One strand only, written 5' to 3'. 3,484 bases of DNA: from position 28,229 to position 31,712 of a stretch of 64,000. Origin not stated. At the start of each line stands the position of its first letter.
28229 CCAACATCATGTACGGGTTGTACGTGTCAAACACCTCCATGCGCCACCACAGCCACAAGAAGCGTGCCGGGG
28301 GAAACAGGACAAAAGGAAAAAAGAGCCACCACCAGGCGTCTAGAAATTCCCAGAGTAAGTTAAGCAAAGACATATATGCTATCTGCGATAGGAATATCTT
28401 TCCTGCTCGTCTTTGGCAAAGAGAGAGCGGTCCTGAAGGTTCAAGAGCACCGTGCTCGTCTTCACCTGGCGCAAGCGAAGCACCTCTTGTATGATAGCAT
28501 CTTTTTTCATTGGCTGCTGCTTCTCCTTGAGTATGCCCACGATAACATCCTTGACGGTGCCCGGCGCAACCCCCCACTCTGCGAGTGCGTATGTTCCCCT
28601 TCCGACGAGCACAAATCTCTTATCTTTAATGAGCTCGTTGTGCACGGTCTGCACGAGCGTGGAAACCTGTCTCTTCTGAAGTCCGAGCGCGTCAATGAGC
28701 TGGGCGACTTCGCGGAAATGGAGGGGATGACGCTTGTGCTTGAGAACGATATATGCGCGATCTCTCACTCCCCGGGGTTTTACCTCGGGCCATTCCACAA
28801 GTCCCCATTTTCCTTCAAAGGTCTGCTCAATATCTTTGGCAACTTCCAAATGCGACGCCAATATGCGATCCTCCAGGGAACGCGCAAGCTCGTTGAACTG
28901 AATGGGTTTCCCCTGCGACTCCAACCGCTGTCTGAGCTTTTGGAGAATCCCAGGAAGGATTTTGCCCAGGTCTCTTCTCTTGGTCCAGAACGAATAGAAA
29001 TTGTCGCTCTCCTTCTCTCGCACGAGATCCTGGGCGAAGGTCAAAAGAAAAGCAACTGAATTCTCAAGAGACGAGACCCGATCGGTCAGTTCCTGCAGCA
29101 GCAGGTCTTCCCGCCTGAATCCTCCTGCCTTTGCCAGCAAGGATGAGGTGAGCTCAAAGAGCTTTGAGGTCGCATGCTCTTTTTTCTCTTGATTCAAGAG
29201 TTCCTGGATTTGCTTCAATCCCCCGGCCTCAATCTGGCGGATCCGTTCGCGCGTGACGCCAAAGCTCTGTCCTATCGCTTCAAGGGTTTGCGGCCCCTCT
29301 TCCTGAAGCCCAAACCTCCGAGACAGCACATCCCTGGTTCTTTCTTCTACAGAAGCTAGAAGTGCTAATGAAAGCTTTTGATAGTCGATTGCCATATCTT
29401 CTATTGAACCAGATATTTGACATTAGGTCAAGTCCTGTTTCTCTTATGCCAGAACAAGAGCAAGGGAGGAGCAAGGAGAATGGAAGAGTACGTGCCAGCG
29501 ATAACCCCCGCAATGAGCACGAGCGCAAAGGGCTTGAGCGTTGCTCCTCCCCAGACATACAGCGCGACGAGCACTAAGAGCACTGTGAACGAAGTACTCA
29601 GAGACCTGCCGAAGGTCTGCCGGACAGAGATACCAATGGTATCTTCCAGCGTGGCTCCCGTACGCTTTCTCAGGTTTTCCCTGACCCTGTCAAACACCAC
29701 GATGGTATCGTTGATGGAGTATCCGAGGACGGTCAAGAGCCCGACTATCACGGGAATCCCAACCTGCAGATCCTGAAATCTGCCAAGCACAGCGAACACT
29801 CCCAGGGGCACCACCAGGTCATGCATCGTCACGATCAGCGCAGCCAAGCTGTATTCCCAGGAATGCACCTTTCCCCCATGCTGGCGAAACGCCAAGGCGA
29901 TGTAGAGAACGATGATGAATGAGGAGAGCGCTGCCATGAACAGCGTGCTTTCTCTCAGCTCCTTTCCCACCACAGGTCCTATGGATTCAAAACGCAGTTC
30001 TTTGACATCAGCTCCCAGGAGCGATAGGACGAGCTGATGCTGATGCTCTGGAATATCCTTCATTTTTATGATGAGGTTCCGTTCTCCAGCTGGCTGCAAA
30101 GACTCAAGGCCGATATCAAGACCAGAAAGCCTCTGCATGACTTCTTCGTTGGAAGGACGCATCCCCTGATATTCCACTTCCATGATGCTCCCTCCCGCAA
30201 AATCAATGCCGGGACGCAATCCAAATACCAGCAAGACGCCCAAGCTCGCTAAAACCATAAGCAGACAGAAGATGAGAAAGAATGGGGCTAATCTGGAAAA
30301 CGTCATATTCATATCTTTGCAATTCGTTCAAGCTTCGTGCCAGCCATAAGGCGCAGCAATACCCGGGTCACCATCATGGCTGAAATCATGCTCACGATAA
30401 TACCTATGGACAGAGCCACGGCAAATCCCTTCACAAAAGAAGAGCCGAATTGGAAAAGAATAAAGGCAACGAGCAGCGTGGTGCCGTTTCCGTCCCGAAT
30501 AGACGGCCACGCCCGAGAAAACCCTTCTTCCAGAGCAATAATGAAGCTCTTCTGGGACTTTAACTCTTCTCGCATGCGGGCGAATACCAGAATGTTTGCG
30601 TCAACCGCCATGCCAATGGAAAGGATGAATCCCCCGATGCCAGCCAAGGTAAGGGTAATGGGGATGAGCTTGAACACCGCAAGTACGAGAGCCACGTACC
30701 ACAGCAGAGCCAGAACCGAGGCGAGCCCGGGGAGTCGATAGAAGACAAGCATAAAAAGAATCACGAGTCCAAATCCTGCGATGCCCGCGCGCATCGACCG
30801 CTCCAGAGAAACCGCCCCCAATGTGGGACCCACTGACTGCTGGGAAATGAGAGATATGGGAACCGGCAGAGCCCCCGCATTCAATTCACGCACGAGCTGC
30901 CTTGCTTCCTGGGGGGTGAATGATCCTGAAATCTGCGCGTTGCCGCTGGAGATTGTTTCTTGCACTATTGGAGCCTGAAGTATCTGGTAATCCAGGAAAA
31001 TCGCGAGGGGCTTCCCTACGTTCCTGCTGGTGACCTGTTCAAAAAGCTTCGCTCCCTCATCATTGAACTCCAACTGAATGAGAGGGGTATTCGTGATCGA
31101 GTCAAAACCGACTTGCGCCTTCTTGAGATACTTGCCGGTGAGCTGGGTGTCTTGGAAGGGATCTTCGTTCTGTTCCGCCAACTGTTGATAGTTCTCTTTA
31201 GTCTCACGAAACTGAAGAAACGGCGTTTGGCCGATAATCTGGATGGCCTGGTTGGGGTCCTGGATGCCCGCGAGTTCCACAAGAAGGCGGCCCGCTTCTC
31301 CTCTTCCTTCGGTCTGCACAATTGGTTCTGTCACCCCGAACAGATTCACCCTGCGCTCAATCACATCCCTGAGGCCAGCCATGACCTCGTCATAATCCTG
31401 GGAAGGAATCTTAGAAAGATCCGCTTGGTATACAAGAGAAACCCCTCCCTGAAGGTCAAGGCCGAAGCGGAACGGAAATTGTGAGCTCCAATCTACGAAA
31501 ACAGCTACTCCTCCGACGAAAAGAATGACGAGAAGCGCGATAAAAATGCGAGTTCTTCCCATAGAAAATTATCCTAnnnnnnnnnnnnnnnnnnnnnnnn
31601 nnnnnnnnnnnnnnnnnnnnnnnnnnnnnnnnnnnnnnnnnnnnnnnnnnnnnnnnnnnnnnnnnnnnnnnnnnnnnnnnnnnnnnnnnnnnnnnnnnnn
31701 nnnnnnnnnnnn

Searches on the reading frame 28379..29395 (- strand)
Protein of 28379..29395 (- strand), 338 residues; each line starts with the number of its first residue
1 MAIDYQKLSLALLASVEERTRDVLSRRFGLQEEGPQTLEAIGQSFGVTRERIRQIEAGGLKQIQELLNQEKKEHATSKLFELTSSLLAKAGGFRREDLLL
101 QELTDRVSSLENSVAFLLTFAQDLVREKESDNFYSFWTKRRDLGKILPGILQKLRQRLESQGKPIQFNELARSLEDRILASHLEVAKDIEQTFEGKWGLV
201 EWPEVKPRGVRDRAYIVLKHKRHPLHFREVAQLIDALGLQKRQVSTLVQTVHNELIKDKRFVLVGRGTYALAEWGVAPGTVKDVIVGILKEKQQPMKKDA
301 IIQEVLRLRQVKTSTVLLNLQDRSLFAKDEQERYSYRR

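Call 63: search_protein_families(library=pfam, proteins=[window:28379-29395:-], max_evalue=0.05)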
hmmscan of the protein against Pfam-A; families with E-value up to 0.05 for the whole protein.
window:28379-29395:- (338 aa): 3 families
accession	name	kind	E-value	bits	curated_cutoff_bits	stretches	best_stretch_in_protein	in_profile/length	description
PF05066.19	HARE-HTH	-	1.2e-12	48.5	25.9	1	212-274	5-71/71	HB1, ASXL, restriction endonuclease HTH domain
PF04545.22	Sigma70_r4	-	2.2e-12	46.7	24.1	1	12-64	1-49/50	Sigma-70, region 4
PF16509.11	KORA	-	0.041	14.5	26.7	0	229-256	32-59/84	TrfB plasmid transcriptional repressor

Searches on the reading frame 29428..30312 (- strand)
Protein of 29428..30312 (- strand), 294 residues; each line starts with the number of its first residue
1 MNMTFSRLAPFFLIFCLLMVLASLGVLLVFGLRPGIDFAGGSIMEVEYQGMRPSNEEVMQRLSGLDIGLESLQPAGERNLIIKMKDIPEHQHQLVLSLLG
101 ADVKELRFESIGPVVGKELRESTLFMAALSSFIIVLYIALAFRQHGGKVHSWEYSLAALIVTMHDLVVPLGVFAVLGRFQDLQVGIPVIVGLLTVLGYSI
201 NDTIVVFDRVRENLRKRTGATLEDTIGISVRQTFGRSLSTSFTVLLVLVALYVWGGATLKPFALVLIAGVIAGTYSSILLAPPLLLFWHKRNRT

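Call 80: search_protein_families(library=pfam, proteins=[window:29428-30312:-], max_evalue=0.001)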
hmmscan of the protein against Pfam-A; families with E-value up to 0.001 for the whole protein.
window:29428-30312:- (294 aa): 3 families
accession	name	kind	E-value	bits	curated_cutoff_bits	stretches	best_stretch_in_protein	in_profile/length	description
PF02355.23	SecD_SecF_C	-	8.9e-53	179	20.5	1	100-290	10-188/189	Protein export membrane protein SecD/SecF, C-terminal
PF07549.19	Sec_GG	-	2e-07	30.7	20.3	1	26-49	2-25/28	SecD/SecF GG Motif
PF00873.25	ACR_tran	-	7.1e-05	21.1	28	1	133-286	872-1018/1021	AcrB/AcrD/AcrF family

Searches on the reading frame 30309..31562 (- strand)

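Call 80: search_protein_families(library=pfam, proteins=[window:30309-31562:-], max_evalue=0.001)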
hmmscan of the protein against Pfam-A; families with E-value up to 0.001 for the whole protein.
window:30309-31562:- (417 aa): 4 families
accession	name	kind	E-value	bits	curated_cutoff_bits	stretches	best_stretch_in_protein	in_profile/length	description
PF22599.2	SecDF_P1_head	-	1.4e-30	106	27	1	138-234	18-114/114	SecDF, P1 head subdomain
PF21760.3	SecD_1st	-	2.8e-17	62.4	27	1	64-122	4-59/60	Protein translocase subunit SecDF, P1 domain, N-terminal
PF02355.23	SecD_SecF_C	-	1.1e-16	61.2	20.5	1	236-406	13-186/189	Protein export membrane protein SecD/SecF, C-terminal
PF07549.19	Sec_GG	-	9.6e-05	22.2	20.3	1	28-48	5-25/28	SecD/SecF GG Motif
